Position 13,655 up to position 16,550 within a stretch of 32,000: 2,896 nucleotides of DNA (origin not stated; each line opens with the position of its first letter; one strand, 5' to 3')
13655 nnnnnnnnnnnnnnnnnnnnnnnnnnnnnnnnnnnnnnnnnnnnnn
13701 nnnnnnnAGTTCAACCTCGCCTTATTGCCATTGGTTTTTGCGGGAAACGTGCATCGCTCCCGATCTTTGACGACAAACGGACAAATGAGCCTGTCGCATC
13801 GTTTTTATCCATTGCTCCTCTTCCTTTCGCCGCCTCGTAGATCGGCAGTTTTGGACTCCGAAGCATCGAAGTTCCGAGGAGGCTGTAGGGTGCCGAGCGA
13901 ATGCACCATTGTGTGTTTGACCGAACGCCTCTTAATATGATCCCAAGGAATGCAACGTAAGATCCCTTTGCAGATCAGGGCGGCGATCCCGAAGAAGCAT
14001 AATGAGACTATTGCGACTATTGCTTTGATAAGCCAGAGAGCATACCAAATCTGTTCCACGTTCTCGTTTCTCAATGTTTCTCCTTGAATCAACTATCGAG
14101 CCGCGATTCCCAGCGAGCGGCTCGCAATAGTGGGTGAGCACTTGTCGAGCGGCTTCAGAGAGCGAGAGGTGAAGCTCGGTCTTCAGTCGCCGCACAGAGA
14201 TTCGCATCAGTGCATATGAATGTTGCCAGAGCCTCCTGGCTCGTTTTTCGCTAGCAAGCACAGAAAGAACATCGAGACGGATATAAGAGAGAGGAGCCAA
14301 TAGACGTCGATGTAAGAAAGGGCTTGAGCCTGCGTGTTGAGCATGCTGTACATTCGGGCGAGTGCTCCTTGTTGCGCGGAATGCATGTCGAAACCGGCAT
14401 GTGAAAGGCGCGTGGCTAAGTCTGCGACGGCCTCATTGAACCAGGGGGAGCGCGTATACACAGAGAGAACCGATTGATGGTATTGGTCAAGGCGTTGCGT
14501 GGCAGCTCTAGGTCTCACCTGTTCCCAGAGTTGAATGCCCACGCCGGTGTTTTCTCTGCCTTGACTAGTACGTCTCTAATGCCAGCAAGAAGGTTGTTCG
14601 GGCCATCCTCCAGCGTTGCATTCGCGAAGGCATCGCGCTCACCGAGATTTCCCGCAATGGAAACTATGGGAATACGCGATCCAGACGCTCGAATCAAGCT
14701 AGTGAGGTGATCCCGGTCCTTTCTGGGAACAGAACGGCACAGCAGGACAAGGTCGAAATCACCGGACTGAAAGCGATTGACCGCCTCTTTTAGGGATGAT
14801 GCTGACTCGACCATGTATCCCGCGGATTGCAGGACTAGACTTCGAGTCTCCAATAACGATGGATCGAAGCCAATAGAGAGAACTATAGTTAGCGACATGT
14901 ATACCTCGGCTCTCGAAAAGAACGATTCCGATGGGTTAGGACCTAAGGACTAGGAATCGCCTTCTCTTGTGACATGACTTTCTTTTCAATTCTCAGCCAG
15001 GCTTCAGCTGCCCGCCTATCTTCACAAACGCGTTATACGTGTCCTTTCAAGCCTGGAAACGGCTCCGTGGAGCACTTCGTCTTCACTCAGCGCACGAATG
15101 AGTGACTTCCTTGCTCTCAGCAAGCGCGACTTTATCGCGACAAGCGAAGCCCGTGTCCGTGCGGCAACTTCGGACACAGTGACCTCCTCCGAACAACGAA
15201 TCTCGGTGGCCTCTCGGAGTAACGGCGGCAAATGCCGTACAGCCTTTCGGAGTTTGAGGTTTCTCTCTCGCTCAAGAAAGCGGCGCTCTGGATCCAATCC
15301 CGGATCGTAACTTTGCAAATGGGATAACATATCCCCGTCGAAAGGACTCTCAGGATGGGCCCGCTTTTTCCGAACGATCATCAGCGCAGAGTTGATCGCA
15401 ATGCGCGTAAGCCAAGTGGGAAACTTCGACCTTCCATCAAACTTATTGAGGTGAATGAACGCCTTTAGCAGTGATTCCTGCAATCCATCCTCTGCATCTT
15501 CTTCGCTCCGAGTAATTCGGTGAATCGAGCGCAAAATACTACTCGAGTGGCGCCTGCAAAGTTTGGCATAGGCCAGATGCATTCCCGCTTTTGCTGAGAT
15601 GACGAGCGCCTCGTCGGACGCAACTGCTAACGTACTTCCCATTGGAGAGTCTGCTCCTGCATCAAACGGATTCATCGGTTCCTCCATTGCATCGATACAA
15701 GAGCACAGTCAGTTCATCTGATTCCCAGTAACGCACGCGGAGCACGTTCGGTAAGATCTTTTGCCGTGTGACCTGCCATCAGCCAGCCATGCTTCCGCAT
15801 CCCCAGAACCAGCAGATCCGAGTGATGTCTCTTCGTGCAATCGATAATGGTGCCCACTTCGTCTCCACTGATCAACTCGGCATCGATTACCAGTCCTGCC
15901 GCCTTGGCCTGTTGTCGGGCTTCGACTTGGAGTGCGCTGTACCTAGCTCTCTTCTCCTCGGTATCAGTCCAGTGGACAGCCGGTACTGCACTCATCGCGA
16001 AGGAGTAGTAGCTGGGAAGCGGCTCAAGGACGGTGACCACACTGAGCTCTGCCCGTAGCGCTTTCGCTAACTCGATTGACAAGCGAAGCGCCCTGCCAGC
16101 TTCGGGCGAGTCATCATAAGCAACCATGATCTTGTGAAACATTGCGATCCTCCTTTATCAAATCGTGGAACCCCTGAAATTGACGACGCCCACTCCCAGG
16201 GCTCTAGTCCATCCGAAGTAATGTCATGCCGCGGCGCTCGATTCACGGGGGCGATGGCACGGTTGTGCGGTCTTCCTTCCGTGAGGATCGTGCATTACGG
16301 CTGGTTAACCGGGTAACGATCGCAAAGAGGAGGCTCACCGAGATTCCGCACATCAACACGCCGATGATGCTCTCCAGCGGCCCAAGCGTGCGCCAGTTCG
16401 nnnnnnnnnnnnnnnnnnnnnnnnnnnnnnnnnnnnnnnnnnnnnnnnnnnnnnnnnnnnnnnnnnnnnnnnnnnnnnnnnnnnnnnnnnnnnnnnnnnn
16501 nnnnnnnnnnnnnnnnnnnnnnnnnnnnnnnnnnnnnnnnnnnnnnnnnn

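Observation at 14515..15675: ECF sigma factor with no recognisable anti-sigma gene, followed by an aspartate-less receiver carrying Cys at the phospho-acceptor position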

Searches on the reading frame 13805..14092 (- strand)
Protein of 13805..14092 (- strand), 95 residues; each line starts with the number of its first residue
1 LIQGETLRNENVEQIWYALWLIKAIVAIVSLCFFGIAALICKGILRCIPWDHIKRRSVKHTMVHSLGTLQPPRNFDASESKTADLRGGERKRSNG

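Call 78: find_homologous_proteins(query=window:13805-14092:-, max_evalue=0.001)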
Query window:13805-14092:- (95 aa): 57 proteins with E <= 0.001 among 58 candidates.
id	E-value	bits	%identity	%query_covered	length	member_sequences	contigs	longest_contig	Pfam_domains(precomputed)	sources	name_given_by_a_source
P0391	1.1e-51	190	97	94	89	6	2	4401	-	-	-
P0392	5.8e-46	172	88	94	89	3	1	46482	-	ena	-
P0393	1.3e-44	168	85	92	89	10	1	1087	-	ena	-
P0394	1.3e-43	164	83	94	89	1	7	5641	-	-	-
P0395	1.3e-43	164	87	94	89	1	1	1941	-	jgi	jgi:hypothetical protein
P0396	1.7e-43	164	84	92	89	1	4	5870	-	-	-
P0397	2.6e-43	163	84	94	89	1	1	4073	-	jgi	jgi:hypothetical protein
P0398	3.0e-43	163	81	100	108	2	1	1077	-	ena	-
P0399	3.5e-43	163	82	94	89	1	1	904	-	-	-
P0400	4.9e-43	163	82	94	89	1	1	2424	-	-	-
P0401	6.5e-43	162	83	92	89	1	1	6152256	-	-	-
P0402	1.2e-42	161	83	92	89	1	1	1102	-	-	-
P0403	3.8e-42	160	84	94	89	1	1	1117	-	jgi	jgi:hypothetical protein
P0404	4.6e-42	159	82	92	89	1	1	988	-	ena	-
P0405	2.5e-41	157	83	88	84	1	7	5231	-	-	-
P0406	9.7e-41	155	84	89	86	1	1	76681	-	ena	-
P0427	1.8e-29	119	61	94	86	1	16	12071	-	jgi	jgi:hypothetical protein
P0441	6.1e-23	98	61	89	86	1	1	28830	-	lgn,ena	-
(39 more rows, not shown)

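Call 79: find_encoding_contigs(protein=P0392, flank=4000, max_places=1)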
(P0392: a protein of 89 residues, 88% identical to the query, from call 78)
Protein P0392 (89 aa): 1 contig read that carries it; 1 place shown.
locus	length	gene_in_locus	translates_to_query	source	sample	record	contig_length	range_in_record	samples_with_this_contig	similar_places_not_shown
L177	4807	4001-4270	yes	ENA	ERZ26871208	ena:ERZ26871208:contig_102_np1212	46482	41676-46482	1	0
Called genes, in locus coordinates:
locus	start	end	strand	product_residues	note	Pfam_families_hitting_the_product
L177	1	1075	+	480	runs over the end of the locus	PF02321:OEP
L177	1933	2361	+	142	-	PF00582:Usp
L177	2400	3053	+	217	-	PF04542:Sigma70_r2, PF08281:Sigma70_r4_2 (weak)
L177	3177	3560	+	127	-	PF00072:Response_reg (weak)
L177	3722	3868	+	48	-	-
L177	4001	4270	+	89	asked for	-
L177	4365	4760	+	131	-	PF01408:GFO_IDH_MocA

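Call 80: find_encoding_contigs(protein=P0406, flank=4000, max_places=1)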
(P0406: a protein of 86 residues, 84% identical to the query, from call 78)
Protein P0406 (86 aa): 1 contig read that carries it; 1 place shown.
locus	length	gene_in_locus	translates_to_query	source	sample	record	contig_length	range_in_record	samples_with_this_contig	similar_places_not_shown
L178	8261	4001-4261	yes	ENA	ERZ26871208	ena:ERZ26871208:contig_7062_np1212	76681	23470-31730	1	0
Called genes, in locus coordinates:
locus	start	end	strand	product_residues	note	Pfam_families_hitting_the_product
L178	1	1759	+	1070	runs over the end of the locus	PF00873:ACR_tran, PF03176:MMPL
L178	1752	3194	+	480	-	PF02321:OEP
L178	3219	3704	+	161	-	PF07885:Ion_trans_2 (weak)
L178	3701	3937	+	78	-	-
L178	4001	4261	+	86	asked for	-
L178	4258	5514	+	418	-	PF01408:GFO_IDH_MocA, PF22685:Gal80p_C-like, PF22725:GFO_IDH_MocA_C3, PF02894:GFO_IDH_MocA_C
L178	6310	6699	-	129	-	-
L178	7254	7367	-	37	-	-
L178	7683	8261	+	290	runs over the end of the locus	-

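Call 81: find_encoding_contigs(protein=P0441, flank=4000, max_places=1)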
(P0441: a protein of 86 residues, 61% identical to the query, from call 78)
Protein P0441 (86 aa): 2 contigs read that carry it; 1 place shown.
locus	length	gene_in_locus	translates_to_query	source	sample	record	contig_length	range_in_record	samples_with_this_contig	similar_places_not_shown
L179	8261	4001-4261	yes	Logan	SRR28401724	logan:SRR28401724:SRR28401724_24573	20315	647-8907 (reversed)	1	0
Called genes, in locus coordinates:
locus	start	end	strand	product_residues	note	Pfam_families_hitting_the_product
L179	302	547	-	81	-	-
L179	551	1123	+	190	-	-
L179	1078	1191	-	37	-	-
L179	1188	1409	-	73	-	-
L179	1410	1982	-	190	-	PF25601:AAA_lid_14, PF02954:HTH_8 (weak)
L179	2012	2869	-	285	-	PF01590:GAF, PF13185:GAF_2, PF13492:GAF_3, PF00158:Sigma54_activat, PF13191:AAA_16 (faint), PF14532:Sigma54_activ_2 (weak)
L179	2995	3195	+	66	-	-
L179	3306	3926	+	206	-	PF04542:Sigma70_r2, PF08281:Sigma70_r4_2 (weak), PF04545:Sigma70_r4 (weak)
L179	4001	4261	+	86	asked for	-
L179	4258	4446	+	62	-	-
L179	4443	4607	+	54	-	-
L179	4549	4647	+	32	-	-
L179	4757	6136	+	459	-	-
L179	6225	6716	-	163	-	PF13602:ADH_zinc_N_2 (weak)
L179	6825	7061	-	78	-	-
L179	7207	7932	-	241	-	-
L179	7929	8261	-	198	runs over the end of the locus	PF04542:Sigma70_r2, PF08281:Sigma70_r4_2, PF04545:Sigma70_r4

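Call 82: find_encoding_contigs(protein=P0427, flank=4000, max_places=3)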
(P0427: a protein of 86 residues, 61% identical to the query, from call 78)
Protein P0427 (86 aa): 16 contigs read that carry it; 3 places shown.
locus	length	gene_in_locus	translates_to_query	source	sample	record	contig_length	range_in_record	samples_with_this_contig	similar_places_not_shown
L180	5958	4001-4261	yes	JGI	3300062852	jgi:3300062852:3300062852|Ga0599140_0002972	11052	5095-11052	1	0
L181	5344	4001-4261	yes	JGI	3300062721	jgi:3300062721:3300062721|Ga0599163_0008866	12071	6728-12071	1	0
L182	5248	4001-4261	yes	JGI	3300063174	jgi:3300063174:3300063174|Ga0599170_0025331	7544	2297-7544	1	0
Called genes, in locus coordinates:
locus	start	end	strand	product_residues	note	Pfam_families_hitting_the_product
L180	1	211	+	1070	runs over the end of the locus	PF00873:ACR_tran, PF03176:MMPL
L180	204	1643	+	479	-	PF02321:OEP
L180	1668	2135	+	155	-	PF07885:Ion_trans_2 (weak)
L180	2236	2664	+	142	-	PF00582:Usp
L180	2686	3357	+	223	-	PF04542:Sigma70_r2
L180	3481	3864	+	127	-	PF00072:Response_reg (weak)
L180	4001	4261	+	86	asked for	-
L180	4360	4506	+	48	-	-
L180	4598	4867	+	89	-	-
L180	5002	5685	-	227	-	-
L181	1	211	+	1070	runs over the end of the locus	PF00873:ACR_tran, PF03176:MMPL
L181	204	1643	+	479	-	PF02321:OEP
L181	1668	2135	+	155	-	PF07885:Ion_trans_2 (weak)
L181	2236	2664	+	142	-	PF00582:Usp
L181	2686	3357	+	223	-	PF04542:Sigma70_r2, PF08281:Sigma70_r4_2 (weak)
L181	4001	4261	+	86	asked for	-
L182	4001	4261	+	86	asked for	-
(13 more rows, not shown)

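Call 89: search_protein_families(library=pfam, proteins=[window:13805-14074:-, L178:3701-3937:+, L179:3306-3926:+, L179:4757-6136:+], max_evalue=0.05)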
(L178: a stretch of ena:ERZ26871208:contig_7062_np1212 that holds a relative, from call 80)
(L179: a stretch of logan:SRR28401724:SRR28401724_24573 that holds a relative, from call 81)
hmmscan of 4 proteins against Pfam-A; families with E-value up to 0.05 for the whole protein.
window:13805-14074:- (89 aa): 0 families

L178:3701-3937:+ (78 aa): 0 families

L179:3306-3926:+ (206 aa): 4 families
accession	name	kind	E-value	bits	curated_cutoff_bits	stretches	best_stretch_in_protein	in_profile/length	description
PF04542.20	Sigma70_r2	-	1.5e-13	50.8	24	1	39-100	4-67/71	Sigma-70 region 2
PF08281.18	Sigma70_r4_2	-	1.9e-06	27.9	25.7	1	142-194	2-54/54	Sigma-70, region 4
PF04545.22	Sigma70_r4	-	5.3e-06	26.3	24.1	1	147-195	1-49/50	Sigma-70, region 4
PF07638.17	Sigma70_ECF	-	0.00045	20.6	21.1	0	132-199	121-184/185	ECF sigma factor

L179:4757-6136:+ (459 aa): 0 families

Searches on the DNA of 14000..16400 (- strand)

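Call 34: search_rna_families(source=window, start=14000, end=16400, threshold=evalue, max_evalue=1)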
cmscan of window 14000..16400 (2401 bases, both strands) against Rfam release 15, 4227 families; matches with E-value up to 1: 0.
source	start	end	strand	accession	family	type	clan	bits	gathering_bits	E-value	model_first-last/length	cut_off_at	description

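Call 97: search_dna_similar(query=window:14475-16250:-, collection=plasmids, mode=distant, max_rows=8)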
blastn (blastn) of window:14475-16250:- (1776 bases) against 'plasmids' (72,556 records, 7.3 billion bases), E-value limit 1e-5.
No match.

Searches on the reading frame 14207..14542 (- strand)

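Call 3: search_protein_families(library=pfam, proteins=[window:14207-14542:-], max_evalue=0.1)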
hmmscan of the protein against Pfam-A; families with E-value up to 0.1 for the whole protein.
window:14207-14542:- (111 aa): 0 families

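Call 4: search_protein_families(library=ncbifam, proteins=[window:14207-14542:-], max_evalue=0.1)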
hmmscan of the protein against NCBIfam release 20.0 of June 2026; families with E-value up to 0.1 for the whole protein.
window:14207-14542:- (111 aa): 1 family
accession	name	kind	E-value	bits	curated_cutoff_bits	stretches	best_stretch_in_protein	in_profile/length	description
NF005025.0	PRK06433.1-5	equivalog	0.062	13.7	95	1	60-106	49-93/96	NADH dehydrogenase subunit J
